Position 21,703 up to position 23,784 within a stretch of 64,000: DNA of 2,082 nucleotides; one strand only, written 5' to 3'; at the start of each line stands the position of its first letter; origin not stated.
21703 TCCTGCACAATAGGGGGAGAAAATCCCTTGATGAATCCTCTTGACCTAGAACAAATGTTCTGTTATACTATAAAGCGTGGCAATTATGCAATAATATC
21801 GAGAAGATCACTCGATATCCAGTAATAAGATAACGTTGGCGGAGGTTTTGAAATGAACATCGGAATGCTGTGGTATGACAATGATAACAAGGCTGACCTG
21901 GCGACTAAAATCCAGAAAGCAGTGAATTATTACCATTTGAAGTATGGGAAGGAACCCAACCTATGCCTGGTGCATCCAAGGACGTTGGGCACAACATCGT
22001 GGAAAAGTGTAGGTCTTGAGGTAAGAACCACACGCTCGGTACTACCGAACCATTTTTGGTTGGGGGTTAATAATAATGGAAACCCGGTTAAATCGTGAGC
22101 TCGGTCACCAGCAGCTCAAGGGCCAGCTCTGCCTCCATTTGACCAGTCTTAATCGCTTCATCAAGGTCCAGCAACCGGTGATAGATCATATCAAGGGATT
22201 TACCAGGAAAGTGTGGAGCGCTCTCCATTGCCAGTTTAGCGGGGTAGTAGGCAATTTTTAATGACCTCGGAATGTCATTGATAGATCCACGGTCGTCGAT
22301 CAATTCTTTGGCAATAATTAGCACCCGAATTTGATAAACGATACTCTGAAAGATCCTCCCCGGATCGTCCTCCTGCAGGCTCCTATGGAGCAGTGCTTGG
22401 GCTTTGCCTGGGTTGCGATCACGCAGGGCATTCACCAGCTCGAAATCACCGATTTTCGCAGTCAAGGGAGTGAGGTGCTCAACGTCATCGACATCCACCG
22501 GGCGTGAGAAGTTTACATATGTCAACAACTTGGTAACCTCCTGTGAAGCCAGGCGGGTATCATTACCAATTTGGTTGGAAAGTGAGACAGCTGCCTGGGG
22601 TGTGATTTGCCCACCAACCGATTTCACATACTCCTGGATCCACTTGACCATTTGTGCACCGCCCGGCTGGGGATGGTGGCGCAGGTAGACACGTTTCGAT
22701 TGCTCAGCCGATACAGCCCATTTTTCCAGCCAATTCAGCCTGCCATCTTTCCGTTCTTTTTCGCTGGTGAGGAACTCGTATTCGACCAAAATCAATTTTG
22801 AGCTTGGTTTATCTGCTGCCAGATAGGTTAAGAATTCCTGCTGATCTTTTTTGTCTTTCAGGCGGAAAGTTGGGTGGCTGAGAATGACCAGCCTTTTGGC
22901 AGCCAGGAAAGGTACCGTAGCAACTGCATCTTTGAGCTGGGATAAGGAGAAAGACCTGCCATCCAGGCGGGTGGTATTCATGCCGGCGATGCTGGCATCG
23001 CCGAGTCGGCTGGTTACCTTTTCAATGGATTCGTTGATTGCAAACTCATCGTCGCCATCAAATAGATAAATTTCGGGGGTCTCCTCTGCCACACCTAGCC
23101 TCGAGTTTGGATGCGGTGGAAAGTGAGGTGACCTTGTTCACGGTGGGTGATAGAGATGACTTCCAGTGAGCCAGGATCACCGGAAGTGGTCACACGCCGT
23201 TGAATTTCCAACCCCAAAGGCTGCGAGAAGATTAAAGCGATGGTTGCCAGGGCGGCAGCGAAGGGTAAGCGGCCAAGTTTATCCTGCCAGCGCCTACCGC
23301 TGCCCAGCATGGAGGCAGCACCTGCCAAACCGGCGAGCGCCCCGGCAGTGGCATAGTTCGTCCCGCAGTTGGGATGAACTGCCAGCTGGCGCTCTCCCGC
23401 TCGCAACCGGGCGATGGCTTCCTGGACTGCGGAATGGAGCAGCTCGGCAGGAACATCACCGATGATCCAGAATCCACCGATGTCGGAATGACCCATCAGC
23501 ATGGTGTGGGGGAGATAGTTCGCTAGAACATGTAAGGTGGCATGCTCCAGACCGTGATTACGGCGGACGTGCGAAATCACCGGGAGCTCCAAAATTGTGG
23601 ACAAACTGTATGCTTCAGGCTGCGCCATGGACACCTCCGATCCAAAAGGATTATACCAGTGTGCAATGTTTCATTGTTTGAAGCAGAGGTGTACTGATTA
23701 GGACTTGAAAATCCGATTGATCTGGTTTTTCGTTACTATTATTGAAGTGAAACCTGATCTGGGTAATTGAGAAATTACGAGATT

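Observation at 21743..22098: Second copy of the same promoter-operator module controls an 81-aa orphan ORF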

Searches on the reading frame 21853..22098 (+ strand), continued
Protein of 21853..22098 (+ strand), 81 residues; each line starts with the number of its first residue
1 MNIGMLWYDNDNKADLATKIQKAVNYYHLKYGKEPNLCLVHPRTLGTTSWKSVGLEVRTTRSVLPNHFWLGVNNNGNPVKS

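Call 39: list_cluster_members(proteins=[P0215, P0223, P0201, P0184, P0162, P0221, P0214, P0166, P0267, P0230])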
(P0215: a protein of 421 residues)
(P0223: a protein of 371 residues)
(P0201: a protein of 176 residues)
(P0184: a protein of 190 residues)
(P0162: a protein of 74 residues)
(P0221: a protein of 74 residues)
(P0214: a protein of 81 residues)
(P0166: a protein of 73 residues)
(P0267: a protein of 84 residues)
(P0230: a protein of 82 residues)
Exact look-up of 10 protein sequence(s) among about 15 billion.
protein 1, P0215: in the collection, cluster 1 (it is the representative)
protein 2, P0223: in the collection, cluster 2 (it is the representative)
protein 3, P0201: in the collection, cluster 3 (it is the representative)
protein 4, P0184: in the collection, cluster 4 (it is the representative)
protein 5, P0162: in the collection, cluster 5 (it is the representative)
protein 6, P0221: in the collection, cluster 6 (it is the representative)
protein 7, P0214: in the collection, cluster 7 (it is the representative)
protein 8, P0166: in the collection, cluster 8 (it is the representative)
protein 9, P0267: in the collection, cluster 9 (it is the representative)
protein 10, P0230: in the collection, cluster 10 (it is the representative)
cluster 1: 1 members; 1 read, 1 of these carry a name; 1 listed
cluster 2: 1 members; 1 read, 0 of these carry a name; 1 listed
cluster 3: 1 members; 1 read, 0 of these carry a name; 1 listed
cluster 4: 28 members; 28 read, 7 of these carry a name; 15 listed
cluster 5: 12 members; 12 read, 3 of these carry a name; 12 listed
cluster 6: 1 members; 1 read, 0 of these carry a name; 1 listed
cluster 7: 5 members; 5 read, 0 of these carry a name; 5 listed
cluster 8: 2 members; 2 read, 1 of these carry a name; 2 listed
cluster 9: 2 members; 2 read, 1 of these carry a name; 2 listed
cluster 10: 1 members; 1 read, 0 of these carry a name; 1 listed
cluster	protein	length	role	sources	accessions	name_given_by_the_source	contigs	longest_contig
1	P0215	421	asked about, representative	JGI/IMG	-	hypothetical protein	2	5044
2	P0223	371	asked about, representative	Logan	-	-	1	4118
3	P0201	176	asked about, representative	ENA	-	-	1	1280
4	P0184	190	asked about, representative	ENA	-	-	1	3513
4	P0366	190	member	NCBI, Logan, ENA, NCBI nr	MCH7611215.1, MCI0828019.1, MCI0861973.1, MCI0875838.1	MAG: hypothetical protein J4N76_04655 [Chloroflexi bacterium] | hypothetical protein [Chloroflexota bacterium]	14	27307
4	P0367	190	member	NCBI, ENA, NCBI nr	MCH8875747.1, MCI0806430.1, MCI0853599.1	MAG: hypothetical protein J4N91_04115 [Chloroflexi bacterium] | hypothetical protein [Chloroflexota bacterium]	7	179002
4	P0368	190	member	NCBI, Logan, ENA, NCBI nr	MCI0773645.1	MAG: hypothetical protein J4N74_09540 [Chloroflexi bacterium] | hypothetical protein [Chloroflexota bacterium]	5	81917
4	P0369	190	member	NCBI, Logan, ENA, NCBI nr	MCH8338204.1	MAG: hypothetical protein IH858_05075 [Chloroflexi bacterium] | hypothetical protein [Chloroflexota bacterium]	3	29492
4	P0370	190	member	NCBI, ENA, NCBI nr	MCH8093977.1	MAG: hypothetical protein IH953_05225 [Chloroflexi bacterium] | hypothetical protein [Chloroflexota bacterium]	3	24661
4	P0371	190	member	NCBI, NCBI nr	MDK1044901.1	MAG: hypothetical protein QGM45_04340 [Anaerolineales bacterium] | hypothetical protein [Anaerolineales bacterium]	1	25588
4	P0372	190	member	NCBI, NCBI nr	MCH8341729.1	MAG: hypothetical protein IIA51_09285 [Chloroflexi bacterium] | hypothetical protein [Chloroflexota bacterium]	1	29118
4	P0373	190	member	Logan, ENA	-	-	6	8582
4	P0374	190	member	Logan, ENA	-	-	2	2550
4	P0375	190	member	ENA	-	-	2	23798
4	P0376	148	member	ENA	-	-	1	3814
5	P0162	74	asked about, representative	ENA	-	-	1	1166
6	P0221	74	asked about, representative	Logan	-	-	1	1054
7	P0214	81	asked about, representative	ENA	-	-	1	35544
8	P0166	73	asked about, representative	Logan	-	-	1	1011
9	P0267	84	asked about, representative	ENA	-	-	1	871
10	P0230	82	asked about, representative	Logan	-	-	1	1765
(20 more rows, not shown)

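Call 54: search_solved_structures(query=A2, max_evalue=10)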
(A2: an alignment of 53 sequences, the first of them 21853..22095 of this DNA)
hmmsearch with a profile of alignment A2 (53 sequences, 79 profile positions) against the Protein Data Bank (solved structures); distinct sequences matched with E-value up to 10: 23.
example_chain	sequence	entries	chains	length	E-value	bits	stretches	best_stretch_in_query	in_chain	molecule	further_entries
6cse_B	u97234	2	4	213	0.11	16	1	17-46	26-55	Monoclonal antibody FAB light chain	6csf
1ecx_A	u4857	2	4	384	0.43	14.1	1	7-34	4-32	AMINOTRANSFERASE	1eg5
44ab_Y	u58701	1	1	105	0.58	13.7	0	19-47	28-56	13H11 light chain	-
2xtj_B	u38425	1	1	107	0.6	13.7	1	18-47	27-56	FAB FROM A HUMAN MONOCLONAL ANTIBODY, 1D05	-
6mqr_L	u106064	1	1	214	0.63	13.6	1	18-47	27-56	antibody 0PV-A.01 Fab light chain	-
5h9u_C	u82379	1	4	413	0.64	13.6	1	16-64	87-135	S-adenosylmethionine synthase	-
6osy_J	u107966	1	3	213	0.64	13.6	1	18-47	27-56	0PV-a.01 Light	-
6kz0_C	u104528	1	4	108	1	13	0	20-47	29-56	GGVV L chain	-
5gs2_D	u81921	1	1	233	1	12.9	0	17-42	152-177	anti-repebody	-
22jx_E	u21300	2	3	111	1.2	12.8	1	17-43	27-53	scFv30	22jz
9udq_A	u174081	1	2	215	1.2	12.7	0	23-39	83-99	Light Chain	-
7srs_L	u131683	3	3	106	1.2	12.7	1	17-43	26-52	Fab30 light chain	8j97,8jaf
25gn_L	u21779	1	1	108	1.2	12.7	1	17-43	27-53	light chain of scFv30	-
7yoy_J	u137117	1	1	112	1.3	12.6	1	16-46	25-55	3E8 light chain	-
1fvc_A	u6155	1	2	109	1.3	12.6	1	18-42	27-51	IGG1-KAPPA 4D5 FV (LIGHT CHAIN)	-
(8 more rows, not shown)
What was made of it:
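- On DinI / YebG / other named small SOS proteins: PDB profile search best E=0.11, to antibody light chains (call 54).
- Tried and rejected: PDB sequence-profile search: nothing (call 54).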

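Call 71: predict_structure(alignment_id=A5)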
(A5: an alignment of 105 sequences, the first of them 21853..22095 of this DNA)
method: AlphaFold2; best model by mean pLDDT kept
length: 81 residues; sequences in the alignment: 105
mean_pLDDT: 83.7   pTM: 0.71
mean pLDDT of the five models: 83.7, 81.3, 80.4, 80.0, 77.6
residues with pLDDT >= 90: 39; 70-90: 29; 50-70: 11; < 50: 2
segments of 3 or more residues with pLDDT < 50: none
pLDDT, mean of each block of 10 residues (from residue 1): 83 87 93 91 80 83 92 66 40
secondary structure, 60 per line:
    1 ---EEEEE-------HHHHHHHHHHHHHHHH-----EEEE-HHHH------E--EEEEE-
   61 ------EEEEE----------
elements in order: E4-8 H16-31 E37-40 H42-45 E55-59 E67-71
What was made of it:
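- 21853..22098 (+): CDS for an 81-aa basic (pI 9.6) soluble protein. It is the founding window member of an unannotated Chloroflexota family. Model pLDDT 83.7 (call 71).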

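Call 74: fold_search(model_id=the predicted structure, library=pdb)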
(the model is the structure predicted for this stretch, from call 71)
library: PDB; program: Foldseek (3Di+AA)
matches with E <= 10: 197; with E <= 0.001: 0
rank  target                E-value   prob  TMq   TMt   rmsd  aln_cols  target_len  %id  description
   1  8cfa_A                3.4e-01  0.54  0.48  0.20   5.2        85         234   19  HK97 Prohead II as part of a DNA packaging complex (released 2023-05-24)
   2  8fqk_A                3.6e-01  0.69  0.53  0.19   4.5        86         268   20  Asymmetric unit of HK97 phage prohead I (released 2023-06-28)
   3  3bjq_J                3.6e-01  0.35  0.45  0.15   7.5        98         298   16  CRYSTAL STRUCTURE OF A PHAGE-RELATED PROTEIN (BB3626) FROM BORDETELLA BRONCHISEPTICA RB50 AT 2.05 A RESOLUTION (released 2007-12-18)
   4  8cfa_B                3.9e-01  0.72  0.55  0.21   4.3        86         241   20  HK97 Prohead II as part of a DNA packaging complex (released 2023-05-24)
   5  2ft1_G                3.9e-01  0.63  0.53  0.19   4.8        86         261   20  Bacteriophage HK97 Head II (released 2006-02-07)
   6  9kmg_A                4.7e-01  0.30  0.47  0.16   6.4        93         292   10  Cryo-EM Structure of Bacteriophage FCWL1 Capsid (released 2025-01-22)
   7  8cfa_E                5.8e-01  0.63  0.54  0.21   4.3        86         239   20  HK97 Prohead II as part of a DNA packaging complex (released 2023-05-24)
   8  1ohg_A                6.2e-01  0.41  0.49  0.17   5.2        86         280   19  STRUCTURE OF THE DSDNA BACTERIOPHAGE HK97 MATURE EMPTY CAPSID (released 2003-12-11)
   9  2fs3_A                6.7e-01  0.51  0.53  0.18   4.7        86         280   20  Bacteriophage HK97 K169Y Head I (released 2006-02-07)
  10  8cfa_D                6.7e-01  0.47  0.52  0.20   5.4        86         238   19  HK97 Prohead II as part of a DNA packaging complex (released 2023-05-24)
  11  5b0o_I                6.7e-01  0.12  0.33  0.21  13.8        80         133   20  Structure of the FliH-FliI complex (released 2016-03-23)
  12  6yxy_EE               6.7e-01  0.09  0.30  0.09   7.5        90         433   12  State B of the Trypanosoma brucei mitoribosomal large subunit assembly intermediate (released 2020-10-14)
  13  9kmg_G                7.1e-01  0.28  0.50  0.17   6.3        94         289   11  Cryo-EM Structure of Bacteriophage FCWL1 Capsid (released 2025-01-22)
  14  9kzj_A                7.6e-01  0.21  0.42  0.13   6.3        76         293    9  Cryo-EM structure of bacteriophage T1 capsid (released 2025-03-12)
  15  9kmh_aj               8.2e-01  0.30  0.51  0.17   6.2        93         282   11  The Composite Cryo-EM Structure of the Portal Vertex of Bacteriophage FCWL1 (released 2025-01-22)
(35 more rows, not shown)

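Call 75: fold_search(model_id=the predicted structure, library=viral)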
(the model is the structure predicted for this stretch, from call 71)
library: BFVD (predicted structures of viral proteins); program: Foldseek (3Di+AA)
matches with E <= 10: 184; with E <= 0.001: 0
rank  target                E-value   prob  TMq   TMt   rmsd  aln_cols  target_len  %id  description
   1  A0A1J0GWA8            4.2e-02  0.85  0.42  0.46   4.4        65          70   18  (no name in the UniProt tables at hand)
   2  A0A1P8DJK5            5.5e-02  1.00  0.67  0.40   2.6        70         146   16  (no name in the UniProt tables at hand)
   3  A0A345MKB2            6.3e-02  0.96  0.54  0.37   4.0        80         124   16  Uncharacterized protein [Bacillus phage BSP38]
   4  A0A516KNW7            6.3e-02  0.93  0.53  0.54   4.7        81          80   11  (no name in the UniProt tables at hand)
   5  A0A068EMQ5            6.7e-02  0.95  0.56  0.55   5.8        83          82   17  Uncharacterized protein [Bacillus phage CP-51]
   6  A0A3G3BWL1            7.2e-02  0.95  0.42  0.30   2.7        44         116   25  (no name in the UniProt tables at hand)
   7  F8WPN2                7.7e-02  0.89  0.51  0.46   6.6        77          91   12  (no name in the UniProt tables at hand)
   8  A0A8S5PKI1            1.1e-01  0.69  0.47  0.44   6.6        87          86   17  Uncharacterized protein [Podoviridae sp. ctnCN2]
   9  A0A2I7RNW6            1.2e-01  0.98  0.61  0.63   4.0        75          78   15  (no name in the UniProt tables at hand)
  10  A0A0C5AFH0            1.2e-01  0.92  0.53  0.51   4.2        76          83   16  Uncharacterized protein [Bacillus phage Palmer]
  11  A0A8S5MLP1            1.2e-01  0.90  0.57  0.54   6.6        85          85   13  Uncharacterized protein [Podoviridae sp. ctlpi2]
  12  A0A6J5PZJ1            1.3e-01  0.91  0.55  0.10   5.7        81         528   17  Major_cap_HK97, phage major capsid protein, HK97 family [uncultured Caudovirales phage]
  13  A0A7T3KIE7            1.5e-01  0.94  0.55  0.35   3.4        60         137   13  (no name in the UniProt tables at hand)
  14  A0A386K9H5            1.6e-01  0.66  0.43  0.41   3.6        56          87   14  Uncharacterized protein [Bacillus phage Ray17]
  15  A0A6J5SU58            1.7e-01  0.66  0.50  0.38   6.5        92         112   12  Uncharacterized protein [uncultured Caudovirales phage]
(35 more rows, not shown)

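Call 79: find_encoding_contigs(protein=window:21853-22098:+, flank=3000, max_places=4)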
Protein window:21853-22098:+ (81 aa): no gene with exactly this product is on record in the collection.
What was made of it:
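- Tried and rejected: Exact-sequence lookup of the window protein: not on record (call 79).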

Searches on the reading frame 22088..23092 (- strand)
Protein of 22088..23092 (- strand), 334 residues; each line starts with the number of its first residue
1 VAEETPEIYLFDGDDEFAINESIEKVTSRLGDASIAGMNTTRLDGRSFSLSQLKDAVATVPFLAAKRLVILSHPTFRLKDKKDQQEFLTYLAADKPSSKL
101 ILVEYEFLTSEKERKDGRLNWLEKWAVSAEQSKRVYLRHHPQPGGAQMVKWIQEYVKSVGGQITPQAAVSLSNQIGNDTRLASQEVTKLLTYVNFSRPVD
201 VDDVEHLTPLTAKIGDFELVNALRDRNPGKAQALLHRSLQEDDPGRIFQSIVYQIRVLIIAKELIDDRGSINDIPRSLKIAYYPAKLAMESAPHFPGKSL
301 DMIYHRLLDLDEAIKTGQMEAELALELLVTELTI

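Call 8: search_protein_families(library=pfam, proteins=[window:22088-23092:-], max_evalue=1)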
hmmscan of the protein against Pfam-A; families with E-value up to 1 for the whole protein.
window:22088-23092:- (334 aa): 3 families
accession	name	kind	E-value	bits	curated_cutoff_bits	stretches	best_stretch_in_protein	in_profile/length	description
PF21694.2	DNA_pol3_delta_C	-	3.9e-21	75.7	27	1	217-331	5-120/121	DNA polymerase III delta subunit, C-terminal domain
PF06144.19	DNA_pol3_delta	-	3.2e-11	43.7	21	1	9-122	1-114/124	DNA polymerase III, delta subunit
PF13458.12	Peripla_BP_6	-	0.023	14.8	31.7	1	124-173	127-176/343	Periplasmic binding protein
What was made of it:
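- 22088..23092 (-): holA (DNA polymerase III delta), convergent. Its 3' end overlaps the small CDS by 11 nt. Conserved neighbour. PF06144 and PF21694 (call 8).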

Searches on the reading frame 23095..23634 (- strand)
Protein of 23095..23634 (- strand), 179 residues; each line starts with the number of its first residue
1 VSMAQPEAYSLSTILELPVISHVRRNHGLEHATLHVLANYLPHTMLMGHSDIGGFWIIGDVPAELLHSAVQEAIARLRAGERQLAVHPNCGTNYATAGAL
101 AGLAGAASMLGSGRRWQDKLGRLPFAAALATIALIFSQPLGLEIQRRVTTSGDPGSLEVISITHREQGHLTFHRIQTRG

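Call 8: search_protein_families(library=pfam, proteins=[window:23095-23634:-], max_evalue=1)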
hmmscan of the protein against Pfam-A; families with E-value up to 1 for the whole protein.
window:23095-23634:- (179 aa): 1 family
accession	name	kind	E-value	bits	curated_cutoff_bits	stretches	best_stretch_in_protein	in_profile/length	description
PF19928.4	DUF6391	-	1.4e-36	126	33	1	23-162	2-134/134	Domain of unknown function (DUF6391)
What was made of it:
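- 23095..23634 (-): DUF6391 protein, a conserved syntenic neighbour upstream of holA. PF19928, E=1.4e-36 (call 8).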
